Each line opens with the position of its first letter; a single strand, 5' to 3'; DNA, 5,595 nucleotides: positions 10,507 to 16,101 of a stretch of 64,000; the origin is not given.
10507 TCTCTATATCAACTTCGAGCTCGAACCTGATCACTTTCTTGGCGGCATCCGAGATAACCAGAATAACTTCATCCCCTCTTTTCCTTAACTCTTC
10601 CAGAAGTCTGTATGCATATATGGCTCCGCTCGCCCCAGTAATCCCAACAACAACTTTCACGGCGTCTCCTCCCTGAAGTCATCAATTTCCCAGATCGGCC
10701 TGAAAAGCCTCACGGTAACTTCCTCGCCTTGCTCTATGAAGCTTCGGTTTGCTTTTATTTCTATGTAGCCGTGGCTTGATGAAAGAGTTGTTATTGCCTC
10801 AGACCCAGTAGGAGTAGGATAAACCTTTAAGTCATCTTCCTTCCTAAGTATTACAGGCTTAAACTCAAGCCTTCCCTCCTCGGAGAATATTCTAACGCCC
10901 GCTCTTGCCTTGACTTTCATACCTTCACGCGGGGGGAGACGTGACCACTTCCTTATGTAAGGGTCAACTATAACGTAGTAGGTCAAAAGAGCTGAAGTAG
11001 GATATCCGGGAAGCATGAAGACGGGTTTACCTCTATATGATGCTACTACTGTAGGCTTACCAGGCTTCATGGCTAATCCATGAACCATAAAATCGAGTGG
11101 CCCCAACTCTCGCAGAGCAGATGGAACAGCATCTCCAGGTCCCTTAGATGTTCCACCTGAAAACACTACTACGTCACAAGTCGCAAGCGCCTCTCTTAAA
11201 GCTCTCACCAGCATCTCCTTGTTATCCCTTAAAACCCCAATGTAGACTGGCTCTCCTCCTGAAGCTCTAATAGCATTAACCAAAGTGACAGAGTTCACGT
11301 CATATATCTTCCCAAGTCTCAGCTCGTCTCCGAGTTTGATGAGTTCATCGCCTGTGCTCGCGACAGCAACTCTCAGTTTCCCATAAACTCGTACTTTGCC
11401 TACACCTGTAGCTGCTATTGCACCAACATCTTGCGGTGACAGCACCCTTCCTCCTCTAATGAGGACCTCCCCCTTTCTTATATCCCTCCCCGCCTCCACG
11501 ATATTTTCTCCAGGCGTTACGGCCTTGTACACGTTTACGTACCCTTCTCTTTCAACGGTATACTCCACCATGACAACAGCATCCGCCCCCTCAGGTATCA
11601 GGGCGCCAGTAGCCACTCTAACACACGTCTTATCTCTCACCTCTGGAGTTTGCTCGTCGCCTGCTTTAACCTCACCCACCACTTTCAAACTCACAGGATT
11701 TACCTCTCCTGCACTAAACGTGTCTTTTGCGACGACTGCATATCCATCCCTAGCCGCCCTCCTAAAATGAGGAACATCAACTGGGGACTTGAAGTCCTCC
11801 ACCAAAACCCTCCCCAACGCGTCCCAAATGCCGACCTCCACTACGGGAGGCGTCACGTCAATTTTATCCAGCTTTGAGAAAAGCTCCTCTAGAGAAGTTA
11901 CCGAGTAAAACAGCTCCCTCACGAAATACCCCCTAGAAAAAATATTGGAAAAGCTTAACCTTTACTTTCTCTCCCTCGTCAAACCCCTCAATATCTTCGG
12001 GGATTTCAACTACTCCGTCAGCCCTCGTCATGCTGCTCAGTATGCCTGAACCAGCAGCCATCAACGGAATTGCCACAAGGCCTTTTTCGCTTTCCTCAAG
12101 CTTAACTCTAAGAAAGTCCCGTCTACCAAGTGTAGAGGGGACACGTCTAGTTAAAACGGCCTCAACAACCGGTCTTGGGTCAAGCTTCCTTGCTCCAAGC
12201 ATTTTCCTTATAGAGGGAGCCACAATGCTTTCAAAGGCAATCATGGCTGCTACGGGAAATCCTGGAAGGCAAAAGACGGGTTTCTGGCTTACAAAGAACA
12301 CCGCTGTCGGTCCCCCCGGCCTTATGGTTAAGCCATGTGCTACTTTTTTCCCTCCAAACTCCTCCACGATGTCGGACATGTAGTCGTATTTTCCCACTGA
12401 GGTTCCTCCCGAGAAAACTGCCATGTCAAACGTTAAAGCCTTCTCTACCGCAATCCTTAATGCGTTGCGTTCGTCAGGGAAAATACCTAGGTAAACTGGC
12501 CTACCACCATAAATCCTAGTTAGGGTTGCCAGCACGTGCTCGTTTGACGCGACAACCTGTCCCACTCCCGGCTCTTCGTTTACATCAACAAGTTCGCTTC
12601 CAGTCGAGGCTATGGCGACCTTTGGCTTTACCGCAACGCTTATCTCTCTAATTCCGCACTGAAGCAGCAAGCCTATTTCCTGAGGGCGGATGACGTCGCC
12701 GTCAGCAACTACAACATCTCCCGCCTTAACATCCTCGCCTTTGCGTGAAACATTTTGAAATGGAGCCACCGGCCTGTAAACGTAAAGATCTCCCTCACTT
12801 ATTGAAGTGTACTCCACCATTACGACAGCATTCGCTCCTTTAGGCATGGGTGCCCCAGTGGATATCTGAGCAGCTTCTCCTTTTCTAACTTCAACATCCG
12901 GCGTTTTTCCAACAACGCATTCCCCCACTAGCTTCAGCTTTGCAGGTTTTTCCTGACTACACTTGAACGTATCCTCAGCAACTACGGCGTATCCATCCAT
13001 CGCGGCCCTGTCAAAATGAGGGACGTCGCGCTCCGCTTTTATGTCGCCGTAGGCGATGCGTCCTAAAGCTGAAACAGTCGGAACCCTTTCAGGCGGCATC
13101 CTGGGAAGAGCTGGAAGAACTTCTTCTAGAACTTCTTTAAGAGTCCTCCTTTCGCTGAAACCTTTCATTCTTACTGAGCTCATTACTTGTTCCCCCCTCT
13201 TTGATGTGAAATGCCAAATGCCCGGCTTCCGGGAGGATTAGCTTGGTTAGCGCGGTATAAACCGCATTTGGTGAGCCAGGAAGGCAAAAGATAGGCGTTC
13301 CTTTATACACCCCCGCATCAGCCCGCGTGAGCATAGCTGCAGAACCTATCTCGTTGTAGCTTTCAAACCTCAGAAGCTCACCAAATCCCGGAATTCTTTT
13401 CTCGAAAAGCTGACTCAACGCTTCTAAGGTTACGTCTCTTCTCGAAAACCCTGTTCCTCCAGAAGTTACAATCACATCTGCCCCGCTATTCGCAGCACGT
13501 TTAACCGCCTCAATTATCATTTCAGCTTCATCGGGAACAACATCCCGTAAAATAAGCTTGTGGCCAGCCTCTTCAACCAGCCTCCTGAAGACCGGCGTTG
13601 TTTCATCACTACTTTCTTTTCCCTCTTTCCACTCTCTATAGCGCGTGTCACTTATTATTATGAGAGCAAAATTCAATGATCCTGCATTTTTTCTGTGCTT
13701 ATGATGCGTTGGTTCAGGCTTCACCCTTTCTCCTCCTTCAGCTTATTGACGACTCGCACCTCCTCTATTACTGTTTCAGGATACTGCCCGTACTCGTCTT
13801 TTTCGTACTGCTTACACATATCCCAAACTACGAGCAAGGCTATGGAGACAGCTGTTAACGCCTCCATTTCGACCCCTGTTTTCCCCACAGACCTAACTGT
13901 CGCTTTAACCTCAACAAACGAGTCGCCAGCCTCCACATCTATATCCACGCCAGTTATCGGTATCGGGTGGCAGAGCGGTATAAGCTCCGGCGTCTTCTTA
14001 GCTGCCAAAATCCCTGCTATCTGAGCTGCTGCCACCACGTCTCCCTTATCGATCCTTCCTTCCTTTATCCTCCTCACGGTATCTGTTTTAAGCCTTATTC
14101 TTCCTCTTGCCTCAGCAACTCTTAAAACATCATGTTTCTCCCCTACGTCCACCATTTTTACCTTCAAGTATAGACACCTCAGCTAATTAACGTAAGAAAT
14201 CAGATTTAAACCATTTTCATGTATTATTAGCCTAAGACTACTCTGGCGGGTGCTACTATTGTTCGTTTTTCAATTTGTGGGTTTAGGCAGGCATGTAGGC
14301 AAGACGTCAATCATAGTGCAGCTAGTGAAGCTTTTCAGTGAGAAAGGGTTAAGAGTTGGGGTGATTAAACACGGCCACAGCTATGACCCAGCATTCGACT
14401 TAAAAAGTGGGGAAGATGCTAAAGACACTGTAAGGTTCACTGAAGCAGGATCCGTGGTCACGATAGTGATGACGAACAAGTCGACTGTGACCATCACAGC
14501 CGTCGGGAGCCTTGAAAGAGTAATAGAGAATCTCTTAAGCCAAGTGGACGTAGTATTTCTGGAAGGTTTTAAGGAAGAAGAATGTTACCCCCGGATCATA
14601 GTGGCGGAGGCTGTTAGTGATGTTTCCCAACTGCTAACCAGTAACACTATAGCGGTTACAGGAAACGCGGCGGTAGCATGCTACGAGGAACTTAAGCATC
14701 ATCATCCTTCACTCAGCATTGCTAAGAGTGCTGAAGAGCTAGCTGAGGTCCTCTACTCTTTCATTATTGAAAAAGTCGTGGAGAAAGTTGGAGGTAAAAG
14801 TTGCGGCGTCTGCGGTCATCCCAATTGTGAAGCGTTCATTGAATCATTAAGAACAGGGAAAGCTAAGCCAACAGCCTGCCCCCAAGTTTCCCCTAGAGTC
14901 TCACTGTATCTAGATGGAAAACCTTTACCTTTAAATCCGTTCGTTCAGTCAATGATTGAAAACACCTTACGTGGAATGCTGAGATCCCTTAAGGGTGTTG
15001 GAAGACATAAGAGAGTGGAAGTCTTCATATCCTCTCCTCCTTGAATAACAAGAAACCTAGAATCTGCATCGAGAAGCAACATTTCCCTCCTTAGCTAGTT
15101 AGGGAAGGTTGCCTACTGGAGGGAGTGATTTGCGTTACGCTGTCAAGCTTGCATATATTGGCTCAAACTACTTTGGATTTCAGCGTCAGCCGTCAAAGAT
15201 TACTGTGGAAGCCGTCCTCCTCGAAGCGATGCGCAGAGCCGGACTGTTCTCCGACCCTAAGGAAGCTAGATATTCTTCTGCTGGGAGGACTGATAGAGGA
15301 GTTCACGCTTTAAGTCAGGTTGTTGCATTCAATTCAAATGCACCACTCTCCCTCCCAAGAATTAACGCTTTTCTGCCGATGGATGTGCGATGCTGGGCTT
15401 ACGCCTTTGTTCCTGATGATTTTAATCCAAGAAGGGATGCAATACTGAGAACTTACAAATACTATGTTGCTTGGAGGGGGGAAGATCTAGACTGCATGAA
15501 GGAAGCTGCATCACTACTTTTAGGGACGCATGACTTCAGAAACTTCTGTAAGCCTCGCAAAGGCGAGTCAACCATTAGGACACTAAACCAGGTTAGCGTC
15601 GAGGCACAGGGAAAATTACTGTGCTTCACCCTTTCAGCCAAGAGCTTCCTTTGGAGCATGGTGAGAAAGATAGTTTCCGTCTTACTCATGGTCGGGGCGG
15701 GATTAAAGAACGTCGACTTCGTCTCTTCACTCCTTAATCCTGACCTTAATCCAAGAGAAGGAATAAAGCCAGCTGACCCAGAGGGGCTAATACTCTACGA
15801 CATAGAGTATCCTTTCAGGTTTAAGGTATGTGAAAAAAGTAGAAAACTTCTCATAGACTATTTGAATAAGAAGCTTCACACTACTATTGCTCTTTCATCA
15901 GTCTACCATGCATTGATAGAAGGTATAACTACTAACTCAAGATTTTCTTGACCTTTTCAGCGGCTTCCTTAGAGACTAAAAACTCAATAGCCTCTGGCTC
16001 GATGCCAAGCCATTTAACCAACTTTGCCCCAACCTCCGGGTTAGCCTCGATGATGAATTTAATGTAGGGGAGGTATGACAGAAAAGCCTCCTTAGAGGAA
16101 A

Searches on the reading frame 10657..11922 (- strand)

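Call 93: search_protein_families(library=pfam, proteins=[window:10657-11922:-], max_evalue=0.00001)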
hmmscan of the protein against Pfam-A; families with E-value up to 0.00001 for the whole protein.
window:10657-11922:- (421 aa): 3 families
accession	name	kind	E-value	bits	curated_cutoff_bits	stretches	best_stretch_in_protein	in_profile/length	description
PF03453.22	MoeA_N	-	8.9e-45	152.7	30.8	1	23-173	16-160/160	MoeA N-terminal region (domain I and II)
PF00994.29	MoCF_biosynth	-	7.7e-29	100.7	26.6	1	190-324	5-143/144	Probable molybdopterin binding domain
PF03454.20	MoeA_C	-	1.7e-15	57.4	22.1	1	338-407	1-72/72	MoeA C-terminal region (domain IV)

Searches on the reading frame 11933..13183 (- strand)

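Call 93: search_protein_families(library=pfam, proteins=[window:11933-13183:-], max_evalue=0.00001)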
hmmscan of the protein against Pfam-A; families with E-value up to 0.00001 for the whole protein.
window:11933-13183:- (416 aa): 3 families
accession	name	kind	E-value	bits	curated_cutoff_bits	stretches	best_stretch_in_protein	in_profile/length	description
PF03453.22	MoeA_N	-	5.4e-46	156.6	30.8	1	14-177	2-160/160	MoeA N-terminal region (domain I and II)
PF00994.29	MoCF_biosynth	-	5.7e-24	84.9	26.6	1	190-326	1-143/144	Probable molybdopterin binding domain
PF03454.20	MoeA_C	-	3.4e-19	69.3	22.1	1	342-412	2-72/72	MoeA C-terminal region (domain IV)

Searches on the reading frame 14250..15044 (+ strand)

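Call 93: search_protein_families(library=pfam, proteins=[window:14250-15044:+], max_evalue=0.00001)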
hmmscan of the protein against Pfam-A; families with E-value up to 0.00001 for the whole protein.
window:14250-15044:+ (264 aa): 2 families
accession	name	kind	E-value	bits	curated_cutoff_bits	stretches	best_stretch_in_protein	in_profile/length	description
PF03205.20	MobB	-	4.9e-20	72.2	26.6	1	6-136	1-130/133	Molybdopterin guanine dinucleotide synthesis protein B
PF04060.18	FeS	-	7.9e-08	32.3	23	1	185-211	6-32/33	Putative Fe-S cluster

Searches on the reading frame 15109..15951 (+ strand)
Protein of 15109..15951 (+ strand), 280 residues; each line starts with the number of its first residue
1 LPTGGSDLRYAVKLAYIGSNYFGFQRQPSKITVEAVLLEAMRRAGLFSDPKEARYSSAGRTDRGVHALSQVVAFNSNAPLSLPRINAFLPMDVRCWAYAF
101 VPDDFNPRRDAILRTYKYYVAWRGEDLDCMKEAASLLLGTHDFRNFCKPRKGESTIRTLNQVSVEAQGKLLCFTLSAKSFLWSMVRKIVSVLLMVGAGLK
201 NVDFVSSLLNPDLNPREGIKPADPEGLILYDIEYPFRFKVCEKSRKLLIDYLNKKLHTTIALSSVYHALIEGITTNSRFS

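Call 78: search_protein_families(library=pfam, proteins=[window:15109-15951:+], max_evalue=0.001)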
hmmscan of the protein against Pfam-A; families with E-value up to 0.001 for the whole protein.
window:15109-15951:+ (280 aa): 1 family
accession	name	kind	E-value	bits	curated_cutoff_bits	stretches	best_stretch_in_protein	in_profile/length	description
PF01416.25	PseudoU_synth_1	-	1.9e-33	115.6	23.3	2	133-235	1-108/108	tRNA pseudouridine synthase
